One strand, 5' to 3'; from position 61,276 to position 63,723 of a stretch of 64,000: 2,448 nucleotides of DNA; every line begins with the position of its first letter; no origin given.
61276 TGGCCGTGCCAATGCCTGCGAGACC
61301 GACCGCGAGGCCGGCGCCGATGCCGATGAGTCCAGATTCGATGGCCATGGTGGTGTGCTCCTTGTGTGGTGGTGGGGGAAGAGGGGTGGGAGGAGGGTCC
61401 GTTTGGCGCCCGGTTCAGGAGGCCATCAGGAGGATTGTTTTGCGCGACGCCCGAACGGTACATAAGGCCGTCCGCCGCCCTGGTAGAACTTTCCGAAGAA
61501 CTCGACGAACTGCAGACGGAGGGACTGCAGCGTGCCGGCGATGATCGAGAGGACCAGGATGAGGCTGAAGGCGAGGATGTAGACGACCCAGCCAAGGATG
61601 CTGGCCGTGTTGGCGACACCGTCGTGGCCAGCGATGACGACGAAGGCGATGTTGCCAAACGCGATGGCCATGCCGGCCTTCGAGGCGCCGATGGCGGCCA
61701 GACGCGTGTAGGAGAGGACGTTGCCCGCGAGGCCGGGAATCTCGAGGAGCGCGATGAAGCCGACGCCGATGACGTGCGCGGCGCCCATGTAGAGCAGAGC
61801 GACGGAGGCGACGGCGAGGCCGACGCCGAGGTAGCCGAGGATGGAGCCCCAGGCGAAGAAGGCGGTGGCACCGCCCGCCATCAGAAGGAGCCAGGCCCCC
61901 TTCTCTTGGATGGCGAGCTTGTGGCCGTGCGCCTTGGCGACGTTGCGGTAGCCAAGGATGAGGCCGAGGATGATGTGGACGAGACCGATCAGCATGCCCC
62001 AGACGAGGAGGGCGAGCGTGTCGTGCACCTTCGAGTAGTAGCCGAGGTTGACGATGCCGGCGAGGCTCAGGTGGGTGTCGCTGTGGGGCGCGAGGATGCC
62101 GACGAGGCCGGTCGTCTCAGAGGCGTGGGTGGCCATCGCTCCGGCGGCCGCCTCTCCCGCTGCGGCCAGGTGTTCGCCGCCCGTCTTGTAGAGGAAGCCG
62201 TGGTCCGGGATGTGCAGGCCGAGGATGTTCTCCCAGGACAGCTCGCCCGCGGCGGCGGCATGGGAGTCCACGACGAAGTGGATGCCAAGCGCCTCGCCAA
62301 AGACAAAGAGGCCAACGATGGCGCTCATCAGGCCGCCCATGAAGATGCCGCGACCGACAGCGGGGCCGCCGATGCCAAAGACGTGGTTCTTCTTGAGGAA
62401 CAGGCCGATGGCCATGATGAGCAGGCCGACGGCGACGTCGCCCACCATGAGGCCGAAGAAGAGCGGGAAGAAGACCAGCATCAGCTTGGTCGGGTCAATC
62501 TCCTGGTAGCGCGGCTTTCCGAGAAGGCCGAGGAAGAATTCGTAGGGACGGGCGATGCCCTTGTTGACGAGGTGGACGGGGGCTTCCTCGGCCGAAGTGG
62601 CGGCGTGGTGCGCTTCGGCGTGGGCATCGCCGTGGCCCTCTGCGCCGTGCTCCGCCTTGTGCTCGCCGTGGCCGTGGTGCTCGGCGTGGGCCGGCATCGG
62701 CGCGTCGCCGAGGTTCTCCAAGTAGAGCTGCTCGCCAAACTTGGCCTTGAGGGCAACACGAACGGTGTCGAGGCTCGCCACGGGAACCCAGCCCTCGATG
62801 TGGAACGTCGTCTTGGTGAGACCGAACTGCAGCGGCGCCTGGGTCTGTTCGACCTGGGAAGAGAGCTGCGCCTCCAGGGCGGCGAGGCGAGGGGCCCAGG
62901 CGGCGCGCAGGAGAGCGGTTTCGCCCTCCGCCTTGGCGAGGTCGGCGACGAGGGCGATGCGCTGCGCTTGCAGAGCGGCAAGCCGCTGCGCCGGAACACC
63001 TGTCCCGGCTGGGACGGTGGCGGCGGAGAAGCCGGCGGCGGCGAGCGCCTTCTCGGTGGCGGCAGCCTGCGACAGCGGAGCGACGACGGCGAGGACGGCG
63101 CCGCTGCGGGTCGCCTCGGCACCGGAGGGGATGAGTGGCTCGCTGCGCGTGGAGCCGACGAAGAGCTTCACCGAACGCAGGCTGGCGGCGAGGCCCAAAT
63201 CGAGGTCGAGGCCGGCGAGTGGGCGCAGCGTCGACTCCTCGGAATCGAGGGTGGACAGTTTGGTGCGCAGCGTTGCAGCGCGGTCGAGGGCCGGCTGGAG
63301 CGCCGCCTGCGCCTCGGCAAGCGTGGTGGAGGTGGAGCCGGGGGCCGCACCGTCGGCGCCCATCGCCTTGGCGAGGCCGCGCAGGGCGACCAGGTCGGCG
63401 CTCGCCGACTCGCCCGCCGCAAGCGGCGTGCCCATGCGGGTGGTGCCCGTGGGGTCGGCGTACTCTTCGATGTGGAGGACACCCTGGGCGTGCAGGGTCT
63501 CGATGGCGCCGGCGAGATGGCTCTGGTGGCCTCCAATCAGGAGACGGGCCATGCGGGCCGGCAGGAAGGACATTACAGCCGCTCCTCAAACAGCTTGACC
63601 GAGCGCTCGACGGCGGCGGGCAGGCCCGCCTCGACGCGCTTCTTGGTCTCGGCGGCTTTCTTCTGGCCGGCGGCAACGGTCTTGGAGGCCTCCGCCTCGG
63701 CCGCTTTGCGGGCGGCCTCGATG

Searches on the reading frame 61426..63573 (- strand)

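Call 74: search_protein_families(library=pfam, proteins=[window:61426-63573:-], max_evalue=0.00001)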
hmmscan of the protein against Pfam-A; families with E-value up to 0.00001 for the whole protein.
window:61426-63573:- (715 aa): 1 family
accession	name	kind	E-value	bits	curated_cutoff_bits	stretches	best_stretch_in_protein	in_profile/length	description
PF01496.24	V_ATPase_I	-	3.6e-17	62.1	30.7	2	326-393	346-413/815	V-type ATPase 116kDa subunit family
